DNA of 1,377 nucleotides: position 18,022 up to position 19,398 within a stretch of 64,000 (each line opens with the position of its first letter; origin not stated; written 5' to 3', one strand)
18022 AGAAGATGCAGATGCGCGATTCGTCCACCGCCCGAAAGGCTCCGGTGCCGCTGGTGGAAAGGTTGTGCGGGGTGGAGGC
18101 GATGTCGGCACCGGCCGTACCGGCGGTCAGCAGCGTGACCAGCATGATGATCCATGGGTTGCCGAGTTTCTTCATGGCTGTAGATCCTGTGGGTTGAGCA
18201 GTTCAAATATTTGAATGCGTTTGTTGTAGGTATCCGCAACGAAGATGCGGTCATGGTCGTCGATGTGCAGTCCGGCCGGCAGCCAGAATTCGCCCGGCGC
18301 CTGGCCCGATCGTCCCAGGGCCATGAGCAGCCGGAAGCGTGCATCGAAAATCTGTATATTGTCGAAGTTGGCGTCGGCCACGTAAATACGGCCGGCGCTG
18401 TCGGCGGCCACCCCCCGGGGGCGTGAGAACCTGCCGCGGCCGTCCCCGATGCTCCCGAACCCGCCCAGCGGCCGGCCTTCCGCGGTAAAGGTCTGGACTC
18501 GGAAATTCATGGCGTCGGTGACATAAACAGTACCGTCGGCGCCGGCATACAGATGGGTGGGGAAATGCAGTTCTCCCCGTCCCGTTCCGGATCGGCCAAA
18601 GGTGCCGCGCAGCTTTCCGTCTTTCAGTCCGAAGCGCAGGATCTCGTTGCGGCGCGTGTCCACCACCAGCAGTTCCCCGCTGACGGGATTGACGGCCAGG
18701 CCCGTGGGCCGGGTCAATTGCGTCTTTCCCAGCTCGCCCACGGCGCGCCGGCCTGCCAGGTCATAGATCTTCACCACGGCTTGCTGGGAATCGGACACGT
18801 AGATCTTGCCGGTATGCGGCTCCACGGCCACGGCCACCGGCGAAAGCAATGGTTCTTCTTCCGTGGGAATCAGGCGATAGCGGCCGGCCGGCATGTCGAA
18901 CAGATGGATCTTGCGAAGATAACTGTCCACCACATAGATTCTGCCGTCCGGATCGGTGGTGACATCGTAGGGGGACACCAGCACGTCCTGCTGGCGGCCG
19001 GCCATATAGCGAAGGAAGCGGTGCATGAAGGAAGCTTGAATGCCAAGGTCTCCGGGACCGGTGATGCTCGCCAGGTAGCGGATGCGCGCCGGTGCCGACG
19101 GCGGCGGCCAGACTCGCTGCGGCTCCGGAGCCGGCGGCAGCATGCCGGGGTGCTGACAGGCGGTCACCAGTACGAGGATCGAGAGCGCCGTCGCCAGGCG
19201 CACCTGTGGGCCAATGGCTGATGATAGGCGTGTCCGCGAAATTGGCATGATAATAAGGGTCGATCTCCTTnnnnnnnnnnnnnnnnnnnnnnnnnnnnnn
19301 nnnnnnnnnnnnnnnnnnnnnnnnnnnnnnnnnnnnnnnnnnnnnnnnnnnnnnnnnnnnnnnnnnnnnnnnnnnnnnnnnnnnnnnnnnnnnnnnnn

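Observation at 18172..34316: Recurrent NHL-propeller to cytochrome gene pairing with tight translational coupling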

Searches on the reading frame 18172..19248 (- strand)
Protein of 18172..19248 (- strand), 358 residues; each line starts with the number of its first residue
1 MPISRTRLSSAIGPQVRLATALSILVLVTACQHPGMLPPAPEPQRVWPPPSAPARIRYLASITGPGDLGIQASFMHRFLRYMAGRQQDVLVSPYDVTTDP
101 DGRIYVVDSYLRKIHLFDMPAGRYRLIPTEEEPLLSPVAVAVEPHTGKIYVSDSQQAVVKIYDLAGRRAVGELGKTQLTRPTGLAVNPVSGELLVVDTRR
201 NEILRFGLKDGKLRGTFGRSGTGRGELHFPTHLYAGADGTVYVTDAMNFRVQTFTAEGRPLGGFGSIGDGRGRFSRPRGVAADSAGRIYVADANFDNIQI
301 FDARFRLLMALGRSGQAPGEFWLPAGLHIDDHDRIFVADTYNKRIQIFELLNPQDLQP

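Call 4: search_protein_families(library=pfam, proteins=[window:18172-19248:-], max_evalue=0.01)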
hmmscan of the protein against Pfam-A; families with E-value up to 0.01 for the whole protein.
window:18172-19248:- (358 aa): 6 families
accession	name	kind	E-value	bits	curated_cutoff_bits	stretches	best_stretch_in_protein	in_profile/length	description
PF01436.27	NHL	-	5.7e-30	102.3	20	3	321-348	1-28/28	NHL repeat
PF25021.1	TEN_NHL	-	9.3e-13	48.3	27.1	1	86-160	26-98/357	Teneurin NHL domain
PF17170.10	DUF5128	-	2.1e-12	47.3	22.9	1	285-350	53-119/321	6-bladed beta-propeller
PF08450.18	SGL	-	1.1e-07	32.2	26.3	0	89-214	84-217/246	SMP-30/Gluconolactonase/LRE-like region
PF06739.17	SBBP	-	1.3e-06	28.7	20.5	0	90-107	12-29/38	Beta-propeller repeat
PF23500.1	DUF7133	-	0.0011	18.9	27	0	87-111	325-349/385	Domain of unknown function (DUF7133)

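Call 17: search_protein_families(library=ncbifam, proteins=[window:18172-19248:-], max_evalue=0.01)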
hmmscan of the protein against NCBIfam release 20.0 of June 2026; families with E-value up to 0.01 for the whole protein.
window:18172-19248:- (358 aa): 6 families
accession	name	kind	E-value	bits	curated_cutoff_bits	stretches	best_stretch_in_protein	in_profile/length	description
NF035926.1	scyF_NHL_VPEP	equivalog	8.1e-39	133.8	350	2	136-303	103-275/376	scytonemin biosynthesis PEP-CTERM protein ScyF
NF033206.1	ScyE_fam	subfamily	5.5e-10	39.3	80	1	173-246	247-320/333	ScyD/ScyE family protein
TIGR03866.1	PQQ_ABC_repeats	subfamily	3.4e-07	29.6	287.3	0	275-344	41-106/310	PQQ-dependent catabolism-associated beta-propeller protein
TIGR02604.1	Piru_Ver_Nterm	subfamily_domain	9.7e-06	25.2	122.2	0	87-115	317-345/367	PVC-type heme-binding CxxCH protein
NF053768.1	CIS12_fam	equivalog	3.9e-05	22.5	860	1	85-209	38-156/715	CIS12 family contractile injection system protein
NF047780.1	LIC12708_fam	subfamily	0.00029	19.8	150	0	202-261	157-217/391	LIC_12708 family protein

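Call 35: find_homologous_proteins(query=window:18172-19248:-, max_evalue=1e-15)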
Query window:18172-19248:- (358 aa): 1971 proteins with E <= 1e-15 among 8000 candidates; the best 120 are listed.
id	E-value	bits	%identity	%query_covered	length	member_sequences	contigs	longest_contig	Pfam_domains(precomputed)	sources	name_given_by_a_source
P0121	6.7e-160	550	70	95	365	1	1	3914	PF17170.11,PF01731.27,PF01436.28,PF25021.2,PF08450.19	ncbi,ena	-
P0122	1.3e-132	461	66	92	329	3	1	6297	PF17170.11,PF01731.27,PF01436.28,PF25021.2,PF06739.18,PF08450.19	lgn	-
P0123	1.1e-125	438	58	93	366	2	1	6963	PF17170.11,PF01436.28,PF25021.2,PF08450.19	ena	-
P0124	2.3e-107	378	51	93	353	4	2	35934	PF17170.11,PF01436.28,PF25021.2,PF08450.19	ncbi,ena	ncbi:MAG: 6-bladed beta-propeller [Desulfobacterales bacterium]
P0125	4.4e-106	373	50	93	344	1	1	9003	PF17170.11,PF01436.28,PF25021.2,PF06739.18,PF08450.19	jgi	-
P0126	1.2e-105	372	52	91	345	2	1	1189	PF17170.11,PF01436.28,PF25021.2,PF06739.18,PF08450.19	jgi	jgi:DNA-binding beta-propeller fold protein YncE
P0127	2.6e-105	371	52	87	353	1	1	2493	PF17170.11,PF01436.28,PF25021.2,PF08450.19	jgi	jgi:DNA-binding beta-propeller fold protein YncE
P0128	5.3e-105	370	50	92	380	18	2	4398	PF17170.11,PF01436.28,PF25021.2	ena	-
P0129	1.1e-104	369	50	95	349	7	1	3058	PF17170.11,PF01731.27,PF01436.28,PF25021.2,PF08450.19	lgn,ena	-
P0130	1.6e-103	365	50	94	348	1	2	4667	PF17170.11,PF01436.28,PF25021.2,PF06739.18,PF08450.19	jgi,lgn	jgi:DNA-binding beta-propeller fold protein YncE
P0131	2.6e-103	364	51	91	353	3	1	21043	PF17170.11,PF01436.28,PF25021.2,PF08450.19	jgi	-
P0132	4.4e-103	364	51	90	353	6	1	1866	PF17170.11,PF01731.27,PF01436.28,PF25021.2,PF08450.19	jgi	-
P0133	6.0e-103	363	48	94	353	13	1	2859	PF17170.11,PF01436.28,PF25021.2,PF08450.19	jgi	jgi:DNA-binding beta-propeller fold protein YncE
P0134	6.0e-103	363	49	94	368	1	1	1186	PF17170.11,PF01731.27,PF01436.28,PF25021.2,PF08450.19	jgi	jgi:DNA-binding beta-propeller fold protein YncE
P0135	8.6e-103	363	48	94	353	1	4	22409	PF17170.11,PF01436.28,PF25021.2,PF06739.18,PF08450.19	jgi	jgi:DNA-binding beta-propeller fold protein YncE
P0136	1.1e-102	362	51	87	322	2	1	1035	PF17170.11,PF01436.28,PF25021.2,PF06739.18,PF08450.19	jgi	jgi:DNA-binding beta-propeller fold protein YncE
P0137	2.5e-102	361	48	93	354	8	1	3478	PF17170.11,PF01436.28,PF25021.2,PF08450.19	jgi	jgi:DNA-binding beta-propeller fold protein YncE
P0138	2.0e-101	358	51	92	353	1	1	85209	PF17170.11,PF01436.28,PF25021.2,PF08450.19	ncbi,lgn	ncbi:MAG: hypothetical protein WBB19_11870 [Desulforhopalus sp.]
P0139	1.4e-100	355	49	95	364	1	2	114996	PF17170.11,PF01731.27,PF01436.28,PF25021.2,PF08450.19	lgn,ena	-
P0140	1.8e-100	355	46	98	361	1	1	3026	PF17170.11,PF01436.28,PF25021.2,PF06739.18,PF08450.19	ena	-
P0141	3.2e-100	354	48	92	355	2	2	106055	PF17170.11,PF22807.3,PF01436.28,PF25021.2,PF06739.18,PF08450.19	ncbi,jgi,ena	-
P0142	4.4e-98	347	51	86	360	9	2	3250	PF17170.11,PF22807.3,PF24684.2,PF01436.28,PF25021.2,PF06739.18,PF08450.19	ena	-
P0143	8.5e-98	346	49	91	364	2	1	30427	PF17170.11,PF01436.28,PF25021.2,PF08450.19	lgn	-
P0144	9.1e-98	346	45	97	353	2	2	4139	PF17170.11,PF01436.28,PF25021.2,PF08450.19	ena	-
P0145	1.2e-97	346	48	92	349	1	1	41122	PF17170.11,PF01436.28,PF25021.2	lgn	-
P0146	1.8e-97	345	47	94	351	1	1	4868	PF17170.11,PF01731.27,PF01436.28,PF25021.2,PF08450.19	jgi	jgi:DNA-binding beta-propeller fold protein YncE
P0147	2.4e-97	345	46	95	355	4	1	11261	PF17170.11,PF01436.28,PF25021.2,PF06739.18,PF08450.19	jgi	jgi:DNA-binding beta-propeller fold protein YncE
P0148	5.5e-97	344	47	94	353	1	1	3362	PF17170.11,PF01436.28,PF25021.2,PF08450.19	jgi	jgi:DNA-binding beta-propeller fold protein YncE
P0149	1.5e-96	342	46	94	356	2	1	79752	PF17170.11,PF01731.27,PF24684.2,PF01436.28,PF25021.2,PF06739.18,PF08450.19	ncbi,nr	ncbi:MAG: 6-bladed beta-propeller [Desulfocapsaceae bacterium]|nr:6-bladed beta-propeller [Desulfoca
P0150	3.2e-96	341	48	93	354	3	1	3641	PF17170.11,PF01731.27,PF01436.28,PF25021.2,PF08450.19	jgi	jgi:DNA-binding beta-propeller fold protein YncE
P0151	4.6e-96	340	46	91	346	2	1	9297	PF17170.11,PF01731.27,PF01436.28,PF25021.2,PF06739.18,PF08450.19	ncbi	ncbi:MAG: 6-bladed beta-propeller [Steroidobacteraceae bacterium]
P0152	5.4e-96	340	45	94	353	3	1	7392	PF17170.11,PF01436.28,PF25021.2,PF08450.19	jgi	jgi:DNA-binding beta-propeller fold protein YncE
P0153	1.2e-95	339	48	94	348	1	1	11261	PF17170.11,PF01436.28,PF25021.2,PF08450.19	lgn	-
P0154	2.0e-95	338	47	96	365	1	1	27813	PF17170.11,PF01731.27,PF01436.28,PF25021.2,PF08450.19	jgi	jgi:DNA-binding beta-propeller fold protein YncE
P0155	2.9e-95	338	45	96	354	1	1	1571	PF06977.18,PF17170.11,PF22807.3,PF24684.2,PF01436.28,PF25021.2,PF06739.18,PF08450.19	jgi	jgi:DNA-binding beta-propeller fold protein YncE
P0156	3.8e-95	337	49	91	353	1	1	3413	PF17170.11,PF01436.28,PF25021.2,PF06739.18,PF08450.19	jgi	jgi:DNA-binding beta-propeller fold protein YncE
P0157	4.6e-95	337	46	95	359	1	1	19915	PF17170.11,PF01731.27,PF01436.28,PF25021.2,PF06739.18,PF08450.19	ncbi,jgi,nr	ncbi:MAG: 6-bladed beta-propeller [Desulfobacula sp.]|jgi:DNA-binding beta-propeller fold protein Yn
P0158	5.3e-95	337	46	95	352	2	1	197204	PF17170.11,PF01731.27,PF20067.6,PF01436.28,PF25021.2,PF06739.18,PF08450.19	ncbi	-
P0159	5.4e-95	337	49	92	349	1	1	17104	PF17170.11,PF01436.28,PF25021.2,PF08450.19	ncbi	-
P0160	6.0e-95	337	47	92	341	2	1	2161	PF17170.11,PF01731.27,PF01436.28,PF25021.2,PF06739.18,PF08450.19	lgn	-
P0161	8.2e-95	336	45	92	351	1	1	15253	PF07494.18,PF17170.11,PF01436.28,PF25021.2,PF06739.18,PF08450.19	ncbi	-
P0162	8.4e-95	336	47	94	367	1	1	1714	PF17170.11,PF01731.27,PF01436.28,PF25021.2,PF06739.18,PF08450.19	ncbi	-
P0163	1.0e-94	336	46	88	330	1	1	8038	PF17170.11,PF01731.27,PF01436.28,PF25021.2,PF06739.18,PF08450.19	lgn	-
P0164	1.0e-94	336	46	94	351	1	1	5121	PF17170.11,PF01436.28,PF25021.2,PF08450.19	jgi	jgi:DNA-binding beta-propeller fold protein YncE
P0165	1.6e-94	335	46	97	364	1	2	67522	PF17170.11,PF01731.27,PF01436.28,PF25021.2,PF08450.19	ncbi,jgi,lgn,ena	-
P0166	1.7e-94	335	50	94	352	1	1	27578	PF17170.11,PF01436.28,PF25021.2,PF06739.18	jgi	jgi:DNA-binding beta-propeller fold protein YncE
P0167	1.7e-94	335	45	94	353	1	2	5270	PF17170.11,PF01436.28,PF25021.2,PF08450.19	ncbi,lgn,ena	-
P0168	1.9e-94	335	47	90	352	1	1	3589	PF17170.11,PF01731.27,PF22807.3,PF01436.28,PF25021.2,PF06739.18,PF08450.19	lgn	-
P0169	2.8e-94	335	46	94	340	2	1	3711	PF17170.11,PF01731.27,PF24684.2,PF01436.28,PF25021.2,PF06739.18,PF08450.19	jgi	jgi:DNA-binding beta-propeller fold protein YncE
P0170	3.3e-94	334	47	93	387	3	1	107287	PF17170.11,PF01731.27,PF01436.28,PF25021.2,PF06739.18,PF08450.19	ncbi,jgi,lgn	ncbi:MAG: DNA-binding beta-propeller fold protein YncE [Desulforhopalus sp.]|jgi:DNA-binding beta-pr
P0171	3.5e-94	334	46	92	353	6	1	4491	PF17170.11,PF01436.28,PF25021.2,PF06739.18,PF08450.19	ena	-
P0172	3.5e-94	334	46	92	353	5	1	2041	PF17170.11,PF01436.28,PF25021.2,PF08450.19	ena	-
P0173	4.2e-94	334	49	85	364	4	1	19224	PF17170.11,PF01731.27,PF01436.28,PF25021.2,PF06739.18,PF08450.19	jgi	-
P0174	5.7e-94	334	47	92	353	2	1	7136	PF17170.11,PF01731.27,PF01436.28,PF25021.2,PF06739.18,PF08450.19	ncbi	-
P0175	1.0e-93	333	46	95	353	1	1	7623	PF17170.11,PF01731.27,PF01436.28,PF25021.2,PF06739.18,PF08450.19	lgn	-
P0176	1.4e-93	332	48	93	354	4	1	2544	PF17170.11,PF01731.27,PF01436.28,PF25021.2,PF08450.19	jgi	-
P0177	2.2e-93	332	47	93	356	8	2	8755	PF17170.11,PF01731.27,PF01436.28,PF25021.2,PF06739.18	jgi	jgi:DNA-binding beta-propeller fold protein YncE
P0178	6.7e-93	330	46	94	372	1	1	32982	PF17170.11,PF01731.27,PF22807.3,PF01436.28,PF25021.2,PF06739.18,PF08450.19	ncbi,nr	ncbi:MAG: 6-bladed beta-propeller [Desulfobacula sp.]|nr:6-bladed beta-propeller [Desulfobacula sp.]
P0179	7.0e-93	330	47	92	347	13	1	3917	PF17170.11,PF01436.28,PF25021.2,PF06739.18,PF08450.19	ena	-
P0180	7.6e-93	330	43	95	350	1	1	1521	PF17170.11,PF01436.28,PF25021.2,PF06739.18,PF08450.19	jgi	-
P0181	9.3e-93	330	45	94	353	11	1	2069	PF17170.11,PF01436.28,PF25021.2,PF08450.19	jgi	jgi:DNA-binding beta-propeller fold protein YncE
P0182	1.0e-92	329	48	90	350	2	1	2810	PF17170.11,PF01731.27,PF01436.28,PF25021.2,PF06739.18,PF08450.19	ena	-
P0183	1.3e-92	329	45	94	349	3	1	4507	PF17170.11,PF01731.27,PF01436.28,PF25021.2,PF06739.18,PF08450.19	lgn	-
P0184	1.4e-92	329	48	93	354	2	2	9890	PF17170.11,PF01731.27,PF01436.28,PF25021.2,PF08450.19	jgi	jgi:DNA-binding beta-propeller fold protein YncE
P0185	1.5e-92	329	46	92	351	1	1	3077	PF17170.11,PF01731.27,PF01436.28,PF25021.2,PF06739.18,PF08450.19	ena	-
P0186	2.0e-92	329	45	93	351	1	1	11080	PF17170.11,PF01436.28,PF25021.2,PF06739.18,PF08450.19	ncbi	-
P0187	2.8e-92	328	46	92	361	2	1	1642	PF17170.11,PF01731.27,PF01436.28,PF25021.2,PF06739.18,PF08450.19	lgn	-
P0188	2.9e-92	328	46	92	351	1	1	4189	PF17170.11,PF01436.28,PF25021.2,PF08450.19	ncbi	-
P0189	3.0e-92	328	47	93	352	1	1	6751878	PF17170.11,PF01731.27,PF01436.28,PF25021.2,PF06739.18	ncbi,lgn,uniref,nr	ncbi:6-bladed beta-propeller [Desulfosediminicola flagellatus]|uniref:6-bladed beta-propeller n=1 Ta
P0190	3.1e-92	328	46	95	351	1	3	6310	PF17170.11,PF01731.27,PF01436.28,PF25021.2,PF08450.19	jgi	jgi:DNA-binding beta-propeller fold protein YncE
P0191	5.1e-92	327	45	96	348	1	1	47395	PF17170.11,PF01436.28,PF25021.2,PF06739.18,PF08450.19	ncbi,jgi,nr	ncbi:MAG: 6-bladed beta-propeller [Nitrospiraceae bacterium]|nr:MAG: 6-bladed beta-propeller [Nitros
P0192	7.3e-92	327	45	96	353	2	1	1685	PF17170.11,PF01731.27,PF01436.28,PF25021.2,PF06739.18,PF08450.19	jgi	jgi:DNA-binding beta-propeller fold protein YncE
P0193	1.3e-91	326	44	94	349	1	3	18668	PF17170.11,PF01731.27,PF01436.28,PF25021.2,PF06739.18,PF08450.19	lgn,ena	-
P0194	1.4e-91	326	46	94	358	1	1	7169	PF17170.11,PF01731.27,PF01436.28,PF25021.2,PF06739.18,PF08450.19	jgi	jgi:DNA-binding beta-propeller fold protein YncE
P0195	1.8e-91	325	47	92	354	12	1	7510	PF17170.11,PF01731.27,PF01436.28,PF25021.2,PF08450.19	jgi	-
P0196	2.1e-91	325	45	94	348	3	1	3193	PF17170.11,PF01731.27,PF01436.28,PF25021.2,PF06739.18,PF08450.19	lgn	-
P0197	2.1e-91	325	44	94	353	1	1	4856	PF17170.11,PF01436.28,PF25021.2,PF06739.18,PF08450.19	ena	-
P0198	2.2e-91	325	45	96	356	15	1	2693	PF17170.11,PF01731.27,PF01436.28,PF25021.2,PF06739.18,PF08450.19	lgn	-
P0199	2.4e-91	325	46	93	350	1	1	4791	PF17170.11,PF01731.27,PF01436.28,PF25021.2,PF08450.19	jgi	jgi:DNA-binding beta-propeller fold protein YncE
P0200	3.0e-91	325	48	91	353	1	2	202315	PF17170.11,PF01731.27,PF01436.28,PF25021.2,PF08450.19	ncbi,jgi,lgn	jgi:DNA-binding beta-propeller fold protein YncE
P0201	8.4e-91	323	43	94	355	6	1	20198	PF17170.11,PF01436.28,PF25021.2,PF06739.18,PF08450.19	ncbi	-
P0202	8.5e-91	323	47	93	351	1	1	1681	PF17170.11,PF01731.27,PF01436.28,PF25021.2,PF06739.18,PF08450.19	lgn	-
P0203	1.6e-90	322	47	93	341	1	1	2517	PF17170.11,PF01731.27,PF01436.28,PF25021.2,PF08450.19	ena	-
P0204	5.3e-90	321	46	94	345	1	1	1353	PF17170.11,PF01436.28,PF25021.2,PF06739.18,PF08450.19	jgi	-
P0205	7.0e-90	320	44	90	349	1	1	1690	PF17170.11,PF01436.28,PF25021.2,PF08450.19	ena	-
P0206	1.7e-89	319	46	84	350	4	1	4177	PF17170.11,PF01731.27,PF01436.28,PF25021.2,PF06739.18,PF08450.19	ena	-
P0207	2.1e-89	319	46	93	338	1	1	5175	PF17170.11,PF01731.27,PF01436.28,PF25021.2,PF06739.18,PF08450.19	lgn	-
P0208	2.3e-89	318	46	94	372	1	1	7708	PF17170.11,PF01731.27,PF01436.28,PF25021.2,PF06739.18,PF08450.19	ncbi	-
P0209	2.6e-89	318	46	93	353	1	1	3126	PF17170.11,PF01436.28,PF25021.2,PF08450.19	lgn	-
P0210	3.0e-89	318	49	88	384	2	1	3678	PF17170.11,PF01436.28,PF06739.18,PF08450.19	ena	-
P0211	5.4e-89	317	45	94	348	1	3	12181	PF17170.11,PF01731.27,PF01436.28,PF25021.2,PF06739.18,PF08450.19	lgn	-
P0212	2.2e-88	315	42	93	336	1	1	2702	PF06977.18,PF17170.11,PF01436.28,PF25021.2,PF06739.18,PF08450.19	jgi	jgi:DNA-binding beta-propeller fold protein YncE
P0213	2.5e-88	315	46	88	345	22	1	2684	PF17170.11,PF01731.27,PF01436.28,PF25021.2,PF06739.18,PF08450.19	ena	-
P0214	2.7e-88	315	46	87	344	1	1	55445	PF17170.11,PF01436.28,PF25021.2,PF06739.18,PF08450.19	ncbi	-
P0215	3.5e-88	315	46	92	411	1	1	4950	PF17170.11,PF01436.28,PF25021.2,PF06739.18,PF08450.19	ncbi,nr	ncbi:MAG: 6-bladed beta-propeller [Desulfobacterium sp.]|nr:6-bladed beta-propeller [Desulfobacteriu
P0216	6.5e-88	314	45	88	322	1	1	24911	PF17170.11,PF01436.28,PF25021.2,PF06739.18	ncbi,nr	ncbi:MAG: 6-bladed beta-propeller [Nitrospirae bacterium]|nr:6-bladed beta-propeller [Nitrospirota b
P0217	1.3e-87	313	47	86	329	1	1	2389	PF17170.11,PF01731.27,PF01436.28,PF25021.2,PF06739.18,PF08450.19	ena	-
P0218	2.8e-87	312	46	88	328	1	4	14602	PF17170.11,PF01731.27,PF22807.3,PF01436.28,PF25021.2,PF06739.18,PF08450.19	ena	-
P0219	4.3e-87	311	42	94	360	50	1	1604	PF17170.11,PF01731.27,PF01436.28,PF25021.2,PF06739.18,PF08450.19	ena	-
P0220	8.6e-86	307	42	92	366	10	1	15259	PF17170.11,PF01731.27,PF01436.28,PF25021.2,PF06739.18,PF08450.19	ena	-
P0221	2.7e-85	305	47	87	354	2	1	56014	PF17170.11,PF01436.28,PF08450.19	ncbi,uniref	ncbi:6-bladed beta-propeller [Desulfurivibrio sp. C05AmB]|uniref:6-bladed beta-propeller n=1 Tax=Des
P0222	2.8e-85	305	44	92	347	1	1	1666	PF17170.11,PF01731.27,PF01436.28,PF25021.2,PF06739.18,PF08450.19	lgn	-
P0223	3.5e-84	301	43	95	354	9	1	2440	PF17170.11,PF01436.28,PF25021.2,PF06739.18,PF08450.19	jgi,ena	-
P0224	3.8e-84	301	45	95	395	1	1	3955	PF17170.11,PF01731.27,PF01436.28,PF25021.2,PF06739.18,PF08450.19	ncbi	-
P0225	4.2e-84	301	43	95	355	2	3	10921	PF17170.11,PF01436.28,PF25021.2,PF08450.19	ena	-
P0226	1.6e-83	299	42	93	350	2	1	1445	PF06977.18,PF17170.11,PF01436.28,PF25021.2,PF08450.19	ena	-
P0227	2.1e-83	299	42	90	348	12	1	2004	PF17170.11,PF20067.6,PF01436.28,PF25021.2,PF08450.19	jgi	jgi:DNA-binding beta-propeller fold protein YncE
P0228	6.9e-83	297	46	90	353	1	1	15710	PF17170.11,PF01436.28,PF25021.2,PF08450.19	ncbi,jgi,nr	ncbi:MAG: 6-bladed beta-propeller [Desulfuromonadaceae bacterium]|nr:6-bladed beta-propeller [Desulf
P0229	1.6e-82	296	45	94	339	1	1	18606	PF17170.11,PF01731.27,PF01436.28,PF25021.2,PF06739.18,PF08450.19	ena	-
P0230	1.9e-82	296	45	91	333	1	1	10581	PF17170.11,PF01731.27,PF01436.28,PF25021.2,PF08450.19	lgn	-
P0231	2.7e-82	295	45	87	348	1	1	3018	PF17170.11,PF01436.28,PF25021.2,PF06739.18,PF08450.19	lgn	-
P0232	3.7e-82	295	42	94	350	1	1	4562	PF17170.11,PF01731.27,PF01436.28,PF25021.2,PF06739.18,PF08450.19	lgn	-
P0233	4.2e-82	295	42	93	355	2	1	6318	PF17170.11,PF01436.28,PF25021.2,PF08450.19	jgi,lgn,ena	-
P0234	6.5e-82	294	43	97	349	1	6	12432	PF17170.11,PF24684.2,PF01436.28,PF25021.2,PF08450.19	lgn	-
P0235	1.5e-81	293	45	94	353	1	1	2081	PF17170.11,PF01436.28,PF25021.2,PF06739.18,PF08450.19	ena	-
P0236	2.3e-81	292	46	90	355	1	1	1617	PF17170.11,PF01436.28,PF08450.19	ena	-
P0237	2.6e-81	292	45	88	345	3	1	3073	PF17170.11,PF01731.27,PF15869.12,PF01436.28,PF25021.2,PF08450.19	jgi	jgi:DNA-binding beta-propeller fold protein YncE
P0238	9.2e-81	290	42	94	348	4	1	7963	PF17170.11,PF01436.28,PF25021.2,PF06739.18,PF08450.19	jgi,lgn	jgi:DNA-binding beta-propeller fold protein YncE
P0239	1.0e-80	290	43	92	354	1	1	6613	PF06977.18,PF17170.11,PF01436.28,PF25021.2,PF06739.18,PF08450.19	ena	-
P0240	2.8e-80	289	45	87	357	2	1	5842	PF17170.11,PF01436.28,PF25021.2,PF08450.19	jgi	jgi:DNA-binding beta-propeller fold protein YncE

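Call 36: find_encoding_contigs(protein=P0189, flank=8000, max_places=1)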
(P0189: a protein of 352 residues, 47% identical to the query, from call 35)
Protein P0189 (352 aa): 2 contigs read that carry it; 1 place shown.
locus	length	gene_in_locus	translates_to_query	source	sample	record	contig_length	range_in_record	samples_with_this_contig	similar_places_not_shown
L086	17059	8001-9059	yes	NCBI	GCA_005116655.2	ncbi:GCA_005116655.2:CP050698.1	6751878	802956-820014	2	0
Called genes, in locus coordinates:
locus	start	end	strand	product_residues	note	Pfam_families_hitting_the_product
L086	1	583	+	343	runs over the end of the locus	PF08450:SGL (faint), PF17170:DUF5128 (faint), PF25021:TEN_NHL (faint), PF01436:NHL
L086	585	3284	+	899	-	PF14522:Cytochrome_C7 (faint), PF14537:Cytochrom_c3_2 (faint), PF09699:Paired_CXXCH_1 (weak)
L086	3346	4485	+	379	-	PF14522:Cytochrome_C7 (faint), PF14537:Cytochrom_c3_2 (faint), PF09699:Paired_CXXCH_1 (faint)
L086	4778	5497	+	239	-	PF14522:Cytochrome_C7 (faint), PF22113:Mtrc-MtrF_II-IV_dom (faint), PF22678:Cytochrom_c_NrfB-like (faint), PF09699:Paired_CXXCH_1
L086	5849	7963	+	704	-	-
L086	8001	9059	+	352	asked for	PF06739:SBBP (faint), PF25021:TEN_NHL (faint), PF01731:Arylesterase (faint), PF17170:DUF5128 (weak), PF01436:NHL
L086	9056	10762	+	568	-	PF14522:Cytochrome_C7 (faint), PF14537:Cytochrom_c3_2 (faint), PF09699:Paired_CXXCH_1 (weak), PF22113:Mtrc-MtrF_II-IV_dom (weak), PF09699:Paired_CXXCH_1 (weak)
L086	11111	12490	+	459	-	PF14522:Cytochrome_C7 (faint), PF14537:Cytochrom_c3_2 (faint), PF09699:Paired_CXXCH_1, PF22113:Mtrc-MtrF_II-IV_dom, PF09699:Paired_CXXCH_1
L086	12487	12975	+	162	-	-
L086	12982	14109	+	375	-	PF00578:AhpC-TSA, PF08534:Redoxin (weak), PF13174:TPR_6 (faint), PF13905:Thioredoxin_8, PF23914:TPR_CcmH_CycH, PF13414:TPR_11 (weak), PF14559:TPR_19, PF07719:TPR_2 (weak), +10 more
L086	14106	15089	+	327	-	PF14522:Cytochrome_C7 (faint), PF14537:Cytochrom_c3_2 (faint), PF09699:Paired_CXXCH_1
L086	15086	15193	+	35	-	-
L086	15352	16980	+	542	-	-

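Call 37: find_encoding_contigs(protein=P0221, flank=8000, max_places=1)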
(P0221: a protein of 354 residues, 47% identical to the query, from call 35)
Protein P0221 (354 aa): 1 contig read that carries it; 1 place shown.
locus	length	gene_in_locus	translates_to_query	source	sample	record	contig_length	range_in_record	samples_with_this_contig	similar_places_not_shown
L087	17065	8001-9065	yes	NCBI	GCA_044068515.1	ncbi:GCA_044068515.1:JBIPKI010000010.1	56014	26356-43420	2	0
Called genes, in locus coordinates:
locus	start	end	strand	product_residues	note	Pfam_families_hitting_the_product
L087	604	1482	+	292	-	PF22113:Mtrc-MtrF_II-IV_dom (faint), PF09699:Paired_CXXCH_1 (faint)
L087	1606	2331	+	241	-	-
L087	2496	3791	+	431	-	PF14522:Cytochrome_C7 (faint), PF14537:Cytochrom_c3_2 (faint), PF09699:Paired_CXXCH_1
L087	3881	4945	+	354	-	PF08450:SGL (faint), PF01436:NHL (faint), PF17170:DUF5128 (faint)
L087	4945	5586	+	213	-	PF22113:Mtrc-MtrF_II-IV_dom (faint), PF14522:Cytochrome_C7 (faint), PF09699:Paired_CXXCH_1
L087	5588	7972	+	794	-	-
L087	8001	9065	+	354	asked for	PF08450:SGL (faint), PF01436:NHL (weak), PF17170:DUF5128 (weak)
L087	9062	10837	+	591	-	PF14537:Cytochrom_c3_2 (faint), PF22113:Mtrc-MtrF_II-IV_dom (faint), PF14522:Cytochrome_C7 (faint), PF09699:Paired_CXXCH_1 (weak)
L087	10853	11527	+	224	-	-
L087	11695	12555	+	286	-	PF04187:Cofac_haem_bdg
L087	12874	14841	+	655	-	PF02743:dCache_1 (weak), PF00512:HisKA, PF02518:HATPase_c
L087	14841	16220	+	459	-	PF00072:Response_reg, PF00158:Sigma54_activat, PF01078:Mg_chelatase (faint), PF14532:Sigma54_activ_2, PF25601:AAA_lid_14, PF18024:HTH_50 (faint), PF02954:HTH_8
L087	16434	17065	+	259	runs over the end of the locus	PF14522:Cytochrome_C7 (faint), PF09699:Paired_CXXCH_1 (faint), PF14537:Cytochrom_c3_2 (faint), PF22113:Mtrc-MtrF_II-IV_dom (weak)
